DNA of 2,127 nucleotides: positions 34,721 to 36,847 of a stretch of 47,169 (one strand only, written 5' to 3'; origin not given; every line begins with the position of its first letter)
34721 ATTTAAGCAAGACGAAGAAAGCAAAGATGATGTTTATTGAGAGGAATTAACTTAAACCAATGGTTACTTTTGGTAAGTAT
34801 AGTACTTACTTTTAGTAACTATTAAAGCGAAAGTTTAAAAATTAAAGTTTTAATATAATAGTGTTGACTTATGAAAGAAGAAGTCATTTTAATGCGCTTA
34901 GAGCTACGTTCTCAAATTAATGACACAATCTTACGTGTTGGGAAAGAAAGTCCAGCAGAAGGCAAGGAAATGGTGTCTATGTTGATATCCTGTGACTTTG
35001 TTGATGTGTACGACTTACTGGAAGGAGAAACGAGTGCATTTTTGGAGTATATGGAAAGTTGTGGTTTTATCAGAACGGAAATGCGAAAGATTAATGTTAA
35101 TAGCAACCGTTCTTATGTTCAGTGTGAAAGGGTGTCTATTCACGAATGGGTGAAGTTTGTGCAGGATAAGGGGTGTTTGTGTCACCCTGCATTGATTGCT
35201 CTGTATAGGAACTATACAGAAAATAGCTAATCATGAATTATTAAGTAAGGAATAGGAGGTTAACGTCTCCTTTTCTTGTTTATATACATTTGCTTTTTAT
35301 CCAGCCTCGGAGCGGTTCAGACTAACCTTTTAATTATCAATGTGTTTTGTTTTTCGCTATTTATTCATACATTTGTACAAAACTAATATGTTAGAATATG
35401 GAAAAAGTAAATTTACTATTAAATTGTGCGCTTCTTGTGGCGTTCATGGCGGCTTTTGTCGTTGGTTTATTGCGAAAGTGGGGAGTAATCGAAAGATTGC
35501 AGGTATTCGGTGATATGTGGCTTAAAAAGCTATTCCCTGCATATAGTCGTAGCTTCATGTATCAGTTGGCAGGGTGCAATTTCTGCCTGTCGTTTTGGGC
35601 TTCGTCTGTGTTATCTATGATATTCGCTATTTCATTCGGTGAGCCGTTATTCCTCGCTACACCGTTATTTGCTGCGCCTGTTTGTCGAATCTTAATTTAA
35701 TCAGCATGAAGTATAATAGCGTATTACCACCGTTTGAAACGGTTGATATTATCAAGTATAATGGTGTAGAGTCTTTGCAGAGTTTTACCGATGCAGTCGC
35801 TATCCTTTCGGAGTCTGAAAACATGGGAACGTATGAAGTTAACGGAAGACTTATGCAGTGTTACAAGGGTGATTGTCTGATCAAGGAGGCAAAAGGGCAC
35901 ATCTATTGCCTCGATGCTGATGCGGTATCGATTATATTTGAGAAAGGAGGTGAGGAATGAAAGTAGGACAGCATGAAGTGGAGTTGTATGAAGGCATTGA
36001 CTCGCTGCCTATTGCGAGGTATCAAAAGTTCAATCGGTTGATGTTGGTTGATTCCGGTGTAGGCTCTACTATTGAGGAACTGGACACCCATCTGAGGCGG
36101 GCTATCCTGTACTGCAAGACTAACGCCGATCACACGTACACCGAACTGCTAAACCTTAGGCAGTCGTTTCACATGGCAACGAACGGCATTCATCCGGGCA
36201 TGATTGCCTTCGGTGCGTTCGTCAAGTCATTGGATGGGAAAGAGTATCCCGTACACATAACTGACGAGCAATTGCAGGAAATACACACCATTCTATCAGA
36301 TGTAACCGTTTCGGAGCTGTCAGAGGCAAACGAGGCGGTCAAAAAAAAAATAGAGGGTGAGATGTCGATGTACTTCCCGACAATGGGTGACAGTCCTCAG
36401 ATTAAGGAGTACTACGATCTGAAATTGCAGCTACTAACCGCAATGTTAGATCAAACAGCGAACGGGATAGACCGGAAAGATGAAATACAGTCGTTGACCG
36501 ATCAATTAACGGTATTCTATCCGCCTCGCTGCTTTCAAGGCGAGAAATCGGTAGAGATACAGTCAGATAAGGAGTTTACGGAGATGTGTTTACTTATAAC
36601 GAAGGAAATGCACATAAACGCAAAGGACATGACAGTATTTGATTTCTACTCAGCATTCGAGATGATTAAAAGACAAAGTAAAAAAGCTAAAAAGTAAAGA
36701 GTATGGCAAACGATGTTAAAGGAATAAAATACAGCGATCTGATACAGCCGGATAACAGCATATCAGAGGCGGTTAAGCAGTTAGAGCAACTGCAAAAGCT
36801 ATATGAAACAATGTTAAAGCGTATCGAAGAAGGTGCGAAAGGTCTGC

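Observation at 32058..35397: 3.3-kb accessory island with an early-type promoter interrupts the late structural operon where a tail-tube gene would be expected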

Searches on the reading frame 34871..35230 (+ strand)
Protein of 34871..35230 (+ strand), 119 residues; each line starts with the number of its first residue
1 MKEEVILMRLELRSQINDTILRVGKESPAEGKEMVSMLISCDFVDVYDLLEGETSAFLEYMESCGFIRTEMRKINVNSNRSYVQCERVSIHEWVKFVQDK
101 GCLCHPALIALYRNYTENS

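Call 10: search_protein_families(library=pfam, proteins=[window:34871-35230:+], max_evalue=0.1)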
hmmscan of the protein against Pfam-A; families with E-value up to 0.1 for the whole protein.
window:34871-35230:+ (119 aa): 0 families

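Call 11: search_protein_families(library=phrogs, proteins=[window:34871-35230:+], max_evalue=0.1)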
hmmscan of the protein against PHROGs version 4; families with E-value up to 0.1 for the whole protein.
window:34871-35230:+ (119 aa): 2 families
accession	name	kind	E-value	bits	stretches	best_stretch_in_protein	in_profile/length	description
phrog_34779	-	unknown function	4.3e-23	82.5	1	1-118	1-117/118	-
phrog_25219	-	unknown function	0.029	15.2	1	16-101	71-150/179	-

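Call 56: search_protein_families(library=padloc, proteins=[window:34871-35230:+], max_evalue=0.1)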
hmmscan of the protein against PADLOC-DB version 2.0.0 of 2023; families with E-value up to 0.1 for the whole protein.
window:34871-35230:+ (119 aa): 0 families

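Call 57: search_protein_families(library=ncbifam, proteins=[window:34871-35230:+], max_evalue=0.1)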
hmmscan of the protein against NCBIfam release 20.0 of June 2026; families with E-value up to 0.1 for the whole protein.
window:34871-35230:+ (119 aa): 0 families

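Call 58: find_homologous_proteins(query=window:34871-35230:+, max_evalue=0.001)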
Query window:34871-35230:+ (119 aa): 111 proteins with E <= 0.001 among 113 candidates.
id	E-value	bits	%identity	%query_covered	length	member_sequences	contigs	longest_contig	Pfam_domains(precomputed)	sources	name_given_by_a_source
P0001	2.8e-73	261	100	100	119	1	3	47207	-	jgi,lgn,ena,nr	jgi:hypothetical protein|nr:MAG TPA: hypothetical protein [Caudoviricetes sp.]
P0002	1.2e-65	237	90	99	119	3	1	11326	-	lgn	-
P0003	4.2e-64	232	88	100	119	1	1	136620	-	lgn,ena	-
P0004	1.4e-63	230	87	99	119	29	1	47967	-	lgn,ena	-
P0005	1.8e-63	230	88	99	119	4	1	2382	-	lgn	-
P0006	7.8e-63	227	87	100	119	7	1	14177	-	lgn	-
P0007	1.9e-62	226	87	100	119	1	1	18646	-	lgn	-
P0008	2.3e-62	226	87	100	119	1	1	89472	-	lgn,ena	-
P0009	2.5e-62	226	87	100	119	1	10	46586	-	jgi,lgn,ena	jgi:hypothetical protein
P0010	8.3e-62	224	87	100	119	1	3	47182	-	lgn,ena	-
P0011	1.1e-61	224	87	100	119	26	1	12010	-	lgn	-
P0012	3.0e-61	222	88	97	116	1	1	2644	-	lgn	-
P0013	2.0e-60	220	85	100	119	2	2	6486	-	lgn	-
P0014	1.0e-59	217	85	98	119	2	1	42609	-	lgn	-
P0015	1.1e-59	217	90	92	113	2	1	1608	-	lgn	-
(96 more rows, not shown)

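Call 66: predict_structure(alignment_id=A1)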
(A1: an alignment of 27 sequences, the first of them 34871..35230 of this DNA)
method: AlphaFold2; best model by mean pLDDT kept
length: 119 residues; sequences in the alignment: 27
mean_pLDDT: 86.9   pTM: 0.63
mean pLDDT of the five models: 86.9, 85.6, 82.7, 82.4, 81.0
residues with pLDDT >= 90: 59; 70-90: 49; 50-70: 11; < 50: 0
segments of 3 or more residues with pLDDT < 50: none
pLDDT, mean of each block of 10 residues (from residue 1): 79 83 64 78 95 95 96 86 91 92 95 89
secondary structure, 60 per line:
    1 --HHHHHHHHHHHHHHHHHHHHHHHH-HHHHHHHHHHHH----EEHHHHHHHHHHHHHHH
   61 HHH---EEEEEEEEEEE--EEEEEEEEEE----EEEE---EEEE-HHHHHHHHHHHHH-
elements in order: H3-26 H28-39 H46-63 E67-77 E80-89 E94-97 E101-104 H106-118

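Call 70: fold_search(model_id=the predicted structure, library=pdb)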
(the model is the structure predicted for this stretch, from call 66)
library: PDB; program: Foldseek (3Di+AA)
matches with E <= 10: 370; with E <= 0.001: 0
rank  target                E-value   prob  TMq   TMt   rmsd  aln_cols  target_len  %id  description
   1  5gpy_A                7.1e-01  0.23  0.26  0.19   8.8        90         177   13  Crystal structure of the human TFIIE complex (released 2016-11-02)
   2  7nvs_W                7.6e-01  0.16  0.23  0.16   9.0        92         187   12  RNA polymerase II core pre-initiation complex with closed promoter DNA in proximal position (released 2021-05-05)
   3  7tjh_I                7.6e-01  0.16  0.21  0.08  13.7        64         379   12  S. cerevisiae ORC bound to 84 bp ARS1 DNA and Cdc6 (state 1) with flexible Orc6 N-terminal domain (released 2022-10-05)
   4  2e1n_B                9.2e-01  0.16  0.23  0.24   8.8        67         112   13  Crystal structure of the Cyanobacterium circadian clock modifier Pex (released 2006-11-28)
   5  8a36_A                9.2e-01  0.09  0.17  0.15  16.6        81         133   11  Crystal structure of PpSB1-LOV-K117E mutant (dark state), monoclinic form (released 2023-07-05)
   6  9loa_A                1.1e+00  0.47  0.29  0.38   2.9        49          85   14  Structural insights into the tumor suppressor ZMYND11 reveal diverse recognition mechanisms (released 2026-01-21)
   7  3viq_A                1.3e+00  0.11  0.22  0.22  18.0       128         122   11  Crystal structure of Swi5-Sfr1 complex from fission yeast (released 2012-08-22)
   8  9bcx_I                1.3e+00  0.11  0.21  0.09  14.6        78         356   12  Cryo-EM structure of the S. cerevisiae ORC-Cdc6-Mcm2-7-DNA complex with a fully closed Mcm2-Mcm5 DNA entry gate (released 2025-01-01)
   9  3viq_C                1.3e+00  0.09  0.21  0.21  14.7       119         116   13  Crystal structure of Swi5-Sfr1 complex from fission yeast (released 2012-08-22)
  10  7o4i_W                1.3e+00  0.30  0.27  0.11   7.6        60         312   12  Yeast RNA polymerase II transcription pre-initiation complex with initial transcription bubble (released 2021-06-16)
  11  5j3w_A                1.3e+00  0.08  0.17  0.15  15.2        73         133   11  Crystal structures reveal signaling states of a short blue light photoreceptor protein PpSB1-LOV (dark state) (released 2016-06-22)
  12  2dql_A                1.4e+00  0.25  0.29  0.29   7.3        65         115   17  Crystal structure of the circadian clock associated protein Pex from anabaena (released 2007-05-29)
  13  8iuf_E6               1.4e+00  0.06  0.18  0.07  21.5       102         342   20  Cryo-EM structure of Euglena gracilis super-complex I+III2+IV, composite (released 2024-02-28)
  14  7o4l_W                1.5e+00  0.16  0.27  0.12   9.0        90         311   10  Yeast TFIIH in the expanded state within the pre-initiation complex (released 2021-06-16)
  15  4e56_A                1.7e+00  0.35  0.24  0.05   3.3        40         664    8  Crystal Structure of spacer 8aa-shortened cephalosporin acylase mutant (released 2013-03-20)
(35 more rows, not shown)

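Call 79: fold_search(model_id=the predicted structure, library=viral)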
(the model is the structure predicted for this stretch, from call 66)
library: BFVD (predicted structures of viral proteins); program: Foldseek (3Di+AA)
matches with E <= 10: 723; with E <= 0.001: 2
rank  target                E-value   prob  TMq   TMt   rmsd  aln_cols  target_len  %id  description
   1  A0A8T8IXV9            2.0e-07  1.00  0.66  0.67  12.9       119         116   24  (no name in the UniProt tables at hand)
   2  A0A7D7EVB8            7.2e-06  1.00  0.62  0.86   2.1        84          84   30  (no name in the UniProt tables at hand)
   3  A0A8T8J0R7            3.4e-02  1.00  0.48  0.67   6.2        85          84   12  (no name in the UniProt tables at hand)
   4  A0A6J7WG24            7.2e-02  0.54  0.22  0.20  21.7       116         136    9  Uncharacterized protein [uncultured Caudovirales phage]
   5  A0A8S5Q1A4            8.7e-02  0.44  0.25  0.19  19.3       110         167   11  Uncharacterized protein [CrAss-like virus sp. ctjK323]
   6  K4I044                1.4e-01  0.63  0.23  0.32  17.8        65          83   15  DUF7609 domain-containing protein [Providencia phage Redjac]
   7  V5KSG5                1.5e-01  0.75  0.25  0.25   3.4        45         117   16  Helix-turn-helix DNA-binding domain-containing protein [Escherichia phage 4MG]
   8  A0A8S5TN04            1.5e-01  0.12  0.18  0.10  16.6       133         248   15  Uncharacterized protein [Myoviridae sp. ctu6J18]
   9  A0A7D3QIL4            1.8e-01  0.44  0.27  0.23   5.7        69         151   14  (no name in the UniProt tables at hand)
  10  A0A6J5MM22            2.0e-01  0.44  0.26  0.30  19.8       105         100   10  Uncharacterized protein [uncultured Caudovirales phage]
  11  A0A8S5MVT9            2.4e-01  0.33  0.23  0.35   6.6        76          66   20  Uncharacterized protein [Siphoviridae sp. ctsBB38]
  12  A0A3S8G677            3.3e-01  0.28  0.23  0.29  20.3        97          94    5  Uncharacterized protein [Pseudomonas phage vB_PaeS_SCUT-S3]
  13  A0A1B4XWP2            4.0e-01  0.15  0.21  0.11  19.6       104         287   14  Uncharacterized protein [Tenacibaculum phage pT24]
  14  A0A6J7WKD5            4.5e-01  0.51  0.31  0.37   8.8        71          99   13  Uncharacterized protein [uncultured Caudovirales phage]
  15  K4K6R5                4.8e-01  0.72  0.25  0.34   3.8        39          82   18  Uncharacterized protein [Caulobacter phage CcrColossus]
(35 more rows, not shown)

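Call 91: search_protein_representatives(alignment_id=A1)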
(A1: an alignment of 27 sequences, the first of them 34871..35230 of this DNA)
Query: 27 sequences, 119 profile positions. Proteins with E-value up to 0.001 (for the whole library): 13; up to 1e-10: 9; up to 1e-30: 3. The best 13 are listed.
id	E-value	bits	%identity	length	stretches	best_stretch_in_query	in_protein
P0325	2.6e-66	237.4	-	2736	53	31-53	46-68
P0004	3.2e-62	224.2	-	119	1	1-119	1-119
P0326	1.3e-39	151.3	-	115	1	1-118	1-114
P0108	2.3e-22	95.6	-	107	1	1-59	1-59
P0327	1.1e-21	93.3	-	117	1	1-116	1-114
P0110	8.3e-19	84.1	-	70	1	8-58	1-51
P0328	3.6e-17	78.8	-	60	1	1-58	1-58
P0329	3.1e-13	66.1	-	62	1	1-44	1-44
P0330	1.6e-12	63.8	-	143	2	1-39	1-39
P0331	6.5e-10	55.4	-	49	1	1-44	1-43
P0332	7.0e-10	55.3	-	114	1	1-114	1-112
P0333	3.4e-05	40.2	-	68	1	1-26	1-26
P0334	1.7e-04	37.9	-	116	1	1-117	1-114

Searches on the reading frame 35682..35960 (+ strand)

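Call 10: search_protein_families(library=pfam, proteins=[window:35682-35960:+], max_evalue=0.1)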
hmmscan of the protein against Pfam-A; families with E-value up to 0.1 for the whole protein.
window:35682-35960:+ (92 aa): 0 families

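Call 11: search_protein_families(library=phrogs, proteins=[window:35682-35960:+], max_evalue=0.1)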
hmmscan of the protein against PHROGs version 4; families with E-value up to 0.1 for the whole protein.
window:35682-35960:+ (92 aa): 2 families
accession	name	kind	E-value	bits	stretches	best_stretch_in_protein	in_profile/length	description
phrog_4502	-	unknown function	0.054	14.5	1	54-88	51-85/190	-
phrog_13280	-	unknown function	0.089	13.7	0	46-60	42-56/67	-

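Call 56: search_protein_families(library=padloc, proteins=[window:35682-35960:+], max_evalue=0.1)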
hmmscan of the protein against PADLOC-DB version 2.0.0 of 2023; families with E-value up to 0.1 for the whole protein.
window:35682-35960:+ (92 aa): 0 families

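Call 57: search_protein_families(library=ncbifam, proteins=[window:35682-35960:+], max_evalue=0.1)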
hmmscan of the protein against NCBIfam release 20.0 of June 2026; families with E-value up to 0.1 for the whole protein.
window:35682-35960:+ (92 aa): 0 families

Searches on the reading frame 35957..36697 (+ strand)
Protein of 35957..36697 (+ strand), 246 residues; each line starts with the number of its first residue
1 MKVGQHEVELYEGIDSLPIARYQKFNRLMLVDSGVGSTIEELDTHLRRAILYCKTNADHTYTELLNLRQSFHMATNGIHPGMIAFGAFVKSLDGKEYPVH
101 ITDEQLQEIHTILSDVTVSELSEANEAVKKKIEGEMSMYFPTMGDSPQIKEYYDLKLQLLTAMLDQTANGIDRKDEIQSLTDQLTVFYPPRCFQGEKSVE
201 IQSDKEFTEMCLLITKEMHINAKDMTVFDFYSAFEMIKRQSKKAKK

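Call 10: search_protein_families(library=pfam, proteins=[window:35957-36697:+], max_evalue=0.1)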
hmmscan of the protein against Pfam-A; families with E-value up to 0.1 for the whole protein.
window:35957-36697:+ (246 aa): 1 family
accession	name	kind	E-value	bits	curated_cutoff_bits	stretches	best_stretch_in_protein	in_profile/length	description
PF21408.2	MTR4-like_stalk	-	0.065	13.9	24.2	0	122-161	25-54/64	Exosome RNA helicase MTR4-like, stalk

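Call 11: search_protein_families(library=phrogs, proteins=[window:35957-36697:+], max_evalue=0.1)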
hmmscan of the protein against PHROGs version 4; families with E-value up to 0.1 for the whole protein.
window:35957-36697:+ (246 aa): 1 family
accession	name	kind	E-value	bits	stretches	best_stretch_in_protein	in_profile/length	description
phrog_8914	-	head and packaging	5.1e-79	266.2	1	1-244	4-249/250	virion structural protein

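Call 47: search_solved_structures(query=window:35957-36697:+, max_evalue=1)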
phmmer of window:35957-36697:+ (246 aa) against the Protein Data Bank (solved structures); distinct sequences matched with E-value up to 1: 1.
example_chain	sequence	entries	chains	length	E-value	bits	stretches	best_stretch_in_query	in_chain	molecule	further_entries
6opf_A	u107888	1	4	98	0.36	13.6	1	29-77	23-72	Nuclear RNA export factor 2, Panoramix fusion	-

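Call 56: search_protein_families(library=padloc, proteins=[window:35957-36697:+], max_evalue=0.1)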
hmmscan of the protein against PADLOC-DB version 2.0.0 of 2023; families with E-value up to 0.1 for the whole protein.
window:35957-36697:+ (246 aa): 0 families

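Call 57: search_protein_families(library=ncbifam, proteins=[window:35957-36697:+], max_evalue=0.1)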
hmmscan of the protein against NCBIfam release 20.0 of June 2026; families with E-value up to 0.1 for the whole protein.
window:35957-36697:+ (246 aa): 1 family
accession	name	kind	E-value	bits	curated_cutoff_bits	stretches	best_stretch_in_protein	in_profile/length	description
NF041530.1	LvrD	equivalog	0.043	13.7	200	0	176-229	50-102/129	T4SS-associated protein LvrD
